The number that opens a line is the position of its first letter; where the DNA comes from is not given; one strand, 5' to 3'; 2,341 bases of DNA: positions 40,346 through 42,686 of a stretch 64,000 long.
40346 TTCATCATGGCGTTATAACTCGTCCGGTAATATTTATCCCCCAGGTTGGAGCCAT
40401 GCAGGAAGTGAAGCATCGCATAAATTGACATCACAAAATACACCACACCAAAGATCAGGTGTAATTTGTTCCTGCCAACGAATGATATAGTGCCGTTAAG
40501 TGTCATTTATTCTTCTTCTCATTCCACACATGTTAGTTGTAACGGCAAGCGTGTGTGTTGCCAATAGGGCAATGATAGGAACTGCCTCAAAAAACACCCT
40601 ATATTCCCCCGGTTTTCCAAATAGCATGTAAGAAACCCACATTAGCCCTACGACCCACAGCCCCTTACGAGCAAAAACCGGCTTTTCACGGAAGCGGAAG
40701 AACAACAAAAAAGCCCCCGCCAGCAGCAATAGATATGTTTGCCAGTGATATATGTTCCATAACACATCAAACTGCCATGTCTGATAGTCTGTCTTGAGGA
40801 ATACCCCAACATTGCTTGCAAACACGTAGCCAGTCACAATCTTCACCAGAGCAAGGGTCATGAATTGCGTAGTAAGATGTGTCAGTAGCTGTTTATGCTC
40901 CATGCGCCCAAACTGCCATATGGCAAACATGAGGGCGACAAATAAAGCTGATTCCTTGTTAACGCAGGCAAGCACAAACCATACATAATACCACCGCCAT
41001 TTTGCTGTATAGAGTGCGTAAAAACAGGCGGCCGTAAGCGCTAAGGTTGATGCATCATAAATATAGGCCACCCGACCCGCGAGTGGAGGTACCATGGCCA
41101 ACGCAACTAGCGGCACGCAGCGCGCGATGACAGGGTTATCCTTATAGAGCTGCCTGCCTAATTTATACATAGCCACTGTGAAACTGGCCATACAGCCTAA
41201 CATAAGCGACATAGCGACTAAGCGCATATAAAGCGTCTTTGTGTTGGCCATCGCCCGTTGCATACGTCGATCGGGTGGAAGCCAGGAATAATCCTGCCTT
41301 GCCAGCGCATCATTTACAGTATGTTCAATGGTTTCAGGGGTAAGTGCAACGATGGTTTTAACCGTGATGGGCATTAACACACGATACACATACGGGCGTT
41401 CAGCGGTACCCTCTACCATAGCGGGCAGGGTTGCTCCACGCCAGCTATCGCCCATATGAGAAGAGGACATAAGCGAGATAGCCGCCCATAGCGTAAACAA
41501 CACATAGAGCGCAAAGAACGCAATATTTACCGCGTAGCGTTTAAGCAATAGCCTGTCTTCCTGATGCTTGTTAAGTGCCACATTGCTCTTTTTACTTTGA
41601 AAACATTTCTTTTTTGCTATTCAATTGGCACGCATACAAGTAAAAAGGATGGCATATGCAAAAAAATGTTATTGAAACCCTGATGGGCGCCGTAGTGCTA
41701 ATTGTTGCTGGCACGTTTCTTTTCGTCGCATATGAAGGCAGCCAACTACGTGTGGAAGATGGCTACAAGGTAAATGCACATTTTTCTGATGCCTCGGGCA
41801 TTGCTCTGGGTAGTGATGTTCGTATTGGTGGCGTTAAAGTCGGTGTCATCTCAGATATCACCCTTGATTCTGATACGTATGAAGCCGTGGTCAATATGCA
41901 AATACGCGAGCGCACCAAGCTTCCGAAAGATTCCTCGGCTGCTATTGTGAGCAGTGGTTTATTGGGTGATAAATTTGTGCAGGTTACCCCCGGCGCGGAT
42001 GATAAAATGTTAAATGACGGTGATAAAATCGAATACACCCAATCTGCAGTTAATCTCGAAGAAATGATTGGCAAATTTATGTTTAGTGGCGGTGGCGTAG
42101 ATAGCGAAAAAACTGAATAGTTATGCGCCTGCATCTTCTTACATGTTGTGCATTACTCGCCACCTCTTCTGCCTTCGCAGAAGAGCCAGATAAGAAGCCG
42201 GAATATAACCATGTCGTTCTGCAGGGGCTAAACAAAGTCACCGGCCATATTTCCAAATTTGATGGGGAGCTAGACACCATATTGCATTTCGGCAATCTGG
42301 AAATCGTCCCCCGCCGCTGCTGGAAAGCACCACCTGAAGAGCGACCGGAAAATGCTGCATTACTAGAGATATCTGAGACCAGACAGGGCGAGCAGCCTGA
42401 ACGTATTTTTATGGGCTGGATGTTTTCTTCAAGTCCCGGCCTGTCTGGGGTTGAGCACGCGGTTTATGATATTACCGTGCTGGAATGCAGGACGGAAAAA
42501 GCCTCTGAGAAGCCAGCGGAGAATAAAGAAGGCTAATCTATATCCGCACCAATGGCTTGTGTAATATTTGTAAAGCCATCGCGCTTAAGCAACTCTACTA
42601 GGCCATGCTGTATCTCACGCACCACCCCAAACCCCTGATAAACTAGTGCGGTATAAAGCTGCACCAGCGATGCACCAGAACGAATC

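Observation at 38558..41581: DPPR-synthase-like prenyltransferase plus two paralogous polytopic membrane proteins between NDUFA12 and mlaD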

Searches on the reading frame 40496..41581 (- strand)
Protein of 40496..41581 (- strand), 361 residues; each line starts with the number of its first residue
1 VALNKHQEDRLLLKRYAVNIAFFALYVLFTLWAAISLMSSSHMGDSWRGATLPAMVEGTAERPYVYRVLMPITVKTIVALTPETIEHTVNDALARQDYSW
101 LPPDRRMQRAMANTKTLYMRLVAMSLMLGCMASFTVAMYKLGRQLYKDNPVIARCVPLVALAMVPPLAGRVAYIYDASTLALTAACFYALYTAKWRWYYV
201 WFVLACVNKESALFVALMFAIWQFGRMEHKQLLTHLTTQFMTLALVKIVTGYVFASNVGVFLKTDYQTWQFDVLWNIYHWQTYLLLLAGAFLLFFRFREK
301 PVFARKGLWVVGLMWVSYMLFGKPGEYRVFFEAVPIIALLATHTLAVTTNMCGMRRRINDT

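Call 3: search_protein_families(library=pfam, proteins=[window:40496-41581:-], max_evalue=1)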
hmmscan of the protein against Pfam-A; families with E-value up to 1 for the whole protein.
window:40496-41581:- (361 aa): 1 family
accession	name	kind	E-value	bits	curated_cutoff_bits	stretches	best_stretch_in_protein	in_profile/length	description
PF07811.17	TadE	-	0.35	11.5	22.9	1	213-231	13-31/43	TadE-like protein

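Call 4: search_protein_families(library=ncbifam, proteins=[window:40496-41581:-], max_evalue=1)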
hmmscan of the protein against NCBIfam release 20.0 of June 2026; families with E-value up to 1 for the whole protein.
window:40496-41581:- (361 aa): 1 family
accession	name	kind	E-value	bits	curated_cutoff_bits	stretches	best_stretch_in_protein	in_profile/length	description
NF046093.1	AZOBR_p60025_fam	subfamily_domain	0.0047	16.2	150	1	127-239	116-227/232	AZOBR_p60025 family cell surface glycopolymer formation protein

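Call 7: find_homologous_proteins(query=window:40496-41581:-)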
Query window:40496-41581:- (361 aa): 16 proteins with E <= 0.001 among 8000 candidates.
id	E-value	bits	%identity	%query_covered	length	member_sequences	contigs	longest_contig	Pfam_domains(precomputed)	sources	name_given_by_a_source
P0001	3.9e-236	801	99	100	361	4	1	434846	-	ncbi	ncbi:MAG: hypothetical protein ACN2B6_09740 [Rickettsiales bacterium]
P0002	1.8e-183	627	74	100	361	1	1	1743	-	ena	-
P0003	5.6e-90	320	44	95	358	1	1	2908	-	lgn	-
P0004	7.7e-84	300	46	91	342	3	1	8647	-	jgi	-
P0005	4.4e-80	287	41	91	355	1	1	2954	-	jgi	-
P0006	6.7e-76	274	43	91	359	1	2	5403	-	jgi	jgi:hypothetical protein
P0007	5.6e-69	251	37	91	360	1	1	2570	-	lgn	-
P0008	4.8e-67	245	41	86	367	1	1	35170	-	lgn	-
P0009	6.4e-67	244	38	92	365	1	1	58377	-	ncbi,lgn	-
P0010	5.0e-61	225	35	91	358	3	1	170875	-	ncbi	ncbi:MAG: hypothetical protein ACK502_02685 [Alphaproteobacteria bacterium]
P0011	5.9e-53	198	35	94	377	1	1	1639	-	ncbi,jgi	jgi:hypothetical protein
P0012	7.5e-53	198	35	93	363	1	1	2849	-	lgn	-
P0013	2.9e-52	196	36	91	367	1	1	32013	-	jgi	-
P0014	2.3e-45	173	31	87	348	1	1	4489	-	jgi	jgi:hypothetical protein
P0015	6.4e-44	168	29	93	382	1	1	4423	-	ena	-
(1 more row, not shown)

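Call 8: search_solved_structures(query=window:40496-41581:-, max_evalue=10)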
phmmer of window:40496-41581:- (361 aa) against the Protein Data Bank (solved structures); distinct sequences matched with E-value up to 10: 0.

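Call 10: find_encoding_contigs(protein=P0010, flank=8000, max_places=3)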
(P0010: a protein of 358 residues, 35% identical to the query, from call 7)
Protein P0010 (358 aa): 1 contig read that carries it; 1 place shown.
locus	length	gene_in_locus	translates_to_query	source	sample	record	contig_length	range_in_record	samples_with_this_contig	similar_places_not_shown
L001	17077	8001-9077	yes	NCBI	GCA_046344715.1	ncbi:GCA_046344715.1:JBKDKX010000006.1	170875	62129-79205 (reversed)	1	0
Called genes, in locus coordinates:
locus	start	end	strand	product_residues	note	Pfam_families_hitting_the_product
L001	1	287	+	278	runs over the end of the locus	-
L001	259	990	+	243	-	PF00005:ABC_tran, PF13304:AAA_21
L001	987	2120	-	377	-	PF00437:T2SSE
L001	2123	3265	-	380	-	PF00437:T2SSE, PF00004:AAA (weak)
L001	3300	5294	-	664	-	PF00515:TPR_1 (faint), PF07719:TPR_2 (faint), PF13431:TPR_17 (faint), PF13174:TPR_6 (faint), PF13176:TPR_7 (faint), PF13428:TPR_14 (faint), PF13432:TPR_16 (faint), PF14559:TPR_19, +2 more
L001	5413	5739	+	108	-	-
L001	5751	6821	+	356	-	PF01180:DHO_dh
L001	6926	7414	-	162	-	PF09923:DUF2155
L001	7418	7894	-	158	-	PF02470:MlaD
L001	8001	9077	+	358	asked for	-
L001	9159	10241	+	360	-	-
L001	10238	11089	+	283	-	PF01040:UbiA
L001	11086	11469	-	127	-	PF05071:NDUFA12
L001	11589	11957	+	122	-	-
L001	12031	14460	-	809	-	PF03979:Sigma70_r1_1, PF00140:Sigma70_r1_2, PF04546:Sigma70_ner, PF04542:Sigma70_r2, PF04539:Sigma70_r3, PF04545:Sigma70_r4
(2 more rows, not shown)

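Call 11: find_encoding_contigs(protein=P0009, flank=8000, max_places=3)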
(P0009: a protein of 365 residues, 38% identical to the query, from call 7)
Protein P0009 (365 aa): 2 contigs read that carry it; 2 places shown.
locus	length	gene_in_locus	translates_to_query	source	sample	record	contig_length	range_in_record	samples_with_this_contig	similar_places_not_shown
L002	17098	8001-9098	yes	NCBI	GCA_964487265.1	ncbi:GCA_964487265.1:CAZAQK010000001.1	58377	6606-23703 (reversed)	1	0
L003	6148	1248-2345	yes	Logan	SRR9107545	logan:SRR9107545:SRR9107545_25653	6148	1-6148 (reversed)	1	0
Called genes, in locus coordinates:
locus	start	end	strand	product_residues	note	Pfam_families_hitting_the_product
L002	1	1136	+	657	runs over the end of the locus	PF04932:Wzy_C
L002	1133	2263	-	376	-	PF00437:T2SSE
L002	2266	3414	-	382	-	PF00437:T2SSE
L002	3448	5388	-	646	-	PF00515:TPR_1 (faint), PF07719:TPR_2 (faint), PF13174:TPR_6 (faint), PF13176:TPR_7 (faint), PF13428:TPR_14 (faint), PF24575:TPR_Slam (faint), PF13424:TPR_12 (faint), PF14559:TPR_19, +1 more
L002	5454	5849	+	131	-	-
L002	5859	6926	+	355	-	PF01180:DHO_dh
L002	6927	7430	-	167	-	PF09923:DUF2155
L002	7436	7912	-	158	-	PF02470:MlaD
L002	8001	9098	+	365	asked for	-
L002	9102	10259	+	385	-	-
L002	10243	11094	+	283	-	PF01040:UbiA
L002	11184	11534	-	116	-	PF05071:NDUFA12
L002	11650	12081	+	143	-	-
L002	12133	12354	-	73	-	-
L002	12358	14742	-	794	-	PF03979:Sigma70_r1_1, PF00140:Sigma70_r1_2, PF04546:Sigma70_ner, PF04542:Sigma70_r2, PF04539:Sigma70_r3, PF04545:Sigma70_r4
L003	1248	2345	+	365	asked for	-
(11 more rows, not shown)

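Call 12: find_encoding_contigs(protein=P0008, flank=8000, max_places=3)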
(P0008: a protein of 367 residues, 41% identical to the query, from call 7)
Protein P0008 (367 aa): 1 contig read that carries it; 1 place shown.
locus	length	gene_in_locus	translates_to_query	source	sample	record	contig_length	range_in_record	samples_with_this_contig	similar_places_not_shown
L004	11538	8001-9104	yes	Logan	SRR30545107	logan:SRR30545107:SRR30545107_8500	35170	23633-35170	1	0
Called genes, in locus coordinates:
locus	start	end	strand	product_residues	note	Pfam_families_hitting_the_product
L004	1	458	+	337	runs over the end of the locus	-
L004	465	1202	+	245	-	PF00005:ABC_tran, PF13304:AAA_21 (weak)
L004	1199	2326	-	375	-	PF00437:T2SSE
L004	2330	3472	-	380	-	PF00437:T2SSE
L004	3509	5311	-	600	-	PF13174:TPR_6 (faint), PF13176:TPR_7 (faint), PF13424:TPR_12 (faint), PF13428:TPR_14 (faint), PF24575:TPR_Slam (faint), PF13414:TPR_11 (weak), PF13432:TPR_16 (weak), PF14559:TPR_19, +5 more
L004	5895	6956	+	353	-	PF01180:DHO_dh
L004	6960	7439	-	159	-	PF09923:DUF2155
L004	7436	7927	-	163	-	PF02470:MlaD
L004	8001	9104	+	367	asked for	-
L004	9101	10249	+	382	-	-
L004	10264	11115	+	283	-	PF01040:UbiA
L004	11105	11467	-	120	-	PF05071:NDUFA12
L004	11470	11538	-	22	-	?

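Call 63: predict_structure(protein=window:40496-41581:-)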
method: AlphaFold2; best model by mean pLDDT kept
length: 361 residues; sequences in the alignment: 1
mean_pLDDT: 51.1   pTM: 0.29
mean pLDDT of the five models: 51.1, 50.5, 47.0, 44.9, 43.2
residues with pLDDT >= 90: 0; 70-90: 5; 50-70: 214; < 50: 142
segments of 3 or more residues with pLDDT < 50: 35-80, 149-152, 163-182, 185-211, 251-267, 269-271, 328-331
pLDDT, mean of each block of 10 residues (from residue 1): 62 58 57 48 34 29 29 35 51 56 64 59 61 62 55 52 44 42 48 44 47 52 52 56 51 46 43 52 60 58 56 56 50 53 57 59 53
secondary structure, 60 per line:
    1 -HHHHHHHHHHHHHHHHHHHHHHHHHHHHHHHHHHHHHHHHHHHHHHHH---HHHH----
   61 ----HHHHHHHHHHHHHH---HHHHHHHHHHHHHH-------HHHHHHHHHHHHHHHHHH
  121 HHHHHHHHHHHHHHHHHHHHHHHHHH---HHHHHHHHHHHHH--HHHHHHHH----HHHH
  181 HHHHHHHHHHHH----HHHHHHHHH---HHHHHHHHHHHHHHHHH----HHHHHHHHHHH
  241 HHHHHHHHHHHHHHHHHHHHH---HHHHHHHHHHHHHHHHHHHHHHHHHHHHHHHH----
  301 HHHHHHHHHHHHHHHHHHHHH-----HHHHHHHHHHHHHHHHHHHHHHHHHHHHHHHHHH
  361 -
elements in order: H2-49 H53-56 H65-78 H82-95 H103-146 H150-162 H165-172 H177-192 H197-205 H209-225 H230-261 H265-296 H301-321 H327-360

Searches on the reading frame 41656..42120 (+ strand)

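Call 3: search_protein_families(library=pfam, proteins=[window:41656-42120:+], max_evalue=1)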
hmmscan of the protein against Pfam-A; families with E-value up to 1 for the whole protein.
window:41656-42120:+ (154 aa): 3 families
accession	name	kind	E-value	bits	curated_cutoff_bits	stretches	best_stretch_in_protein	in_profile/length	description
PF02470.25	MlaD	-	7.7e-22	77.8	25.1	1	35-113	1-81/81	MlaD protein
PF05818.17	TraT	-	0.014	15.6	31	1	37-91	103-151/214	Enterobacterial TraT complement resistance protein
PF09621.15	LcrR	-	0.23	11.3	21.2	1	34-62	10-38/138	Type III secretion system regulator (LcrR)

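Call 4: search_protein_families(library=ncbifam, proteins=[window:41656-42120:+], max_evalue=1)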
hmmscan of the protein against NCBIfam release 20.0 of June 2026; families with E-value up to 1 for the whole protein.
window:41656-42120:+ (154 aa): 6 families
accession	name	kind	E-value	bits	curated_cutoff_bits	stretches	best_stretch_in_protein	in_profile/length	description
TIGR04430.1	OM_asym_MlaD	equivalog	4.7e-49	165.9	135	1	2-144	1-146/146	outer membrane lipid asymmetry maintenance protein MlaD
TIGR00996.1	Mtu_fam_mce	paralog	4.4e-24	85.2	140.5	1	10-139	5-137/291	MCE family protein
NF047463.1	CllEntPrLepto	equivalog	8.5e-07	28.7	400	1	9-70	11-70/250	mammalian cell entry protein Mce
NF008070.2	PRK10807.1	equivalog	0.00022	20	525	1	33-92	32-94/542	intermembrane transport protein PqiB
NF010291.0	PRK13731.1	equivalog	0.00071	19.1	445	1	19-107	110-197/243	conjugal transfer complement resistance protein TraT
TIGR02572.1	LcrR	equivalog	0.13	11.7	139.5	1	34-63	11-40/139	LcrR family type III secretion system chaperone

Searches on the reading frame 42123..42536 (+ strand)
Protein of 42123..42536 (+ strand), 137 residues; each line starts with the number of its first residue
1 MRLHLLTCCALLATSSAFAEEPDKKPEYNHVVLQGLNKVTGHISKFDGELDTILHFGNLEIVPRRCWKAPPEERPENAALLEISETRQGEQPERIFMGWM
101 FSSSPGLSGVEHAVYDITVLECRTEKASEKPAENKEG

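Call 3: search_protein_families(library=pfam, proteins=[window:42123-42536:+], max_evalue=1)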
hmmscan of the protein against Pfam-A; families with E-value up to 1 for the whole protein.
window:42123-42536:+ (137 aa): 1 family
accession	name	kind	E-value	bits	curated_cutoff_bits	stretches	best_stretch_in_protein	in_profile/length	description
PF09923.14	DUF2155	-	4.4e-26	91.3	27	1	32-122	2-89/89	Uncharacterized protein conserved in bacteria (DUF2155)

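Call 4: search_protein_families(library=ncbifam, proteins=[window:42123-42536:+], max_evalue=1)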
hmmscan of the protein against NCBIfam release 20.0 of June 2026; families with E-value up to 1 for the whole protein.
window:42123-42536:+ (137 aa): 0 families
